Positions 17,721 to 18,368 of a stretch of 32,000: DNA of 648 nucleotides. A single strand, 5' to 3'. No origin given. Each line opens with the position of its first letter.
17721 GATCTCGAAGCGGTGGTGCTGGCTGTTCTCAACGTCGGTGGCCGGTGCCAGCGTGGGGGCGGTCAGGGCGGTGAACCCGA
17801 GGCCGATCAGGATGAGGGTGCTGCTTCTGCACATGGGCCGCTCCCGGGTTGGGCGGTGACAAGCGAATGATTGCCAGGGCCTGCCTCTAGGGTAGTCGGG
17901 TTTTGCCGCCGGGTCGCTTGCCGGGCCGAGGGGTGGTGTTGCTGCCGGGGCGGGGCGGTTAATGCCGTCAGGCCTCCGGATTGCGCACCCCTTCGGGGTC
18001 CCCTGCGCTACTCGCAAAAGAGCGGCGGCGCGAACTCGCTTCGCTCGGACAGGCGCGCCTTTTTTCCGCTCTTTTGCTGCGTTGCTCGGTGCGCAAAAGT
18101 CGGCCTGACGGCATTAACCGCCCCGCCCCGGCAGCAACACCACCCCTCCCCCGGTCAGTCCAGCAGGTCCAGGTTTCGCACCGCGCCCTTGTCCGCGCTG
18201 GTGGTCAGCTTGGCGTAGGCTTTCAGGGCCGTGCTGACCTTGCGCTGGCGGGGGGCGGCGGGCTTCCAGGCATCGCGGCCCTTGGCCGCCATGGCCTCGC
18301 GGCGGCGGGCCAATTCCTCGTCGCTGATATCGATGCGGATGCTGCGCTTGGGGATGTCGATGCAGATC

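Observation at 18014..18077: Three fully compensated base-pair substitutions in the inner stem of the repeat core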

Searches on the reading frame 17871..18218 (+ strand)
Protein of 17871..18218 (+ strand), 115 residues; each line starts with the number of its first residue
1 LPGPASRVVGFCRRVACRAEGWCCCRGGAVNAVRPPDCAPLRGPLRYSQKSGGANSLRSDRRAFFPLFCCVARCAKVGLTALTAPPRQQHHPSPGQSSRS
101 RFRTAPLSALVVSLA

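Call 45: search_protein_families(library=pfam, proteins=[window:17871-18218:+], max_evalue=1)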
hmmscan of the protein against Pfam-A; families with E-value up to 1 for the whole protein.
window:17871-18218:+ (115 aa): 0 families
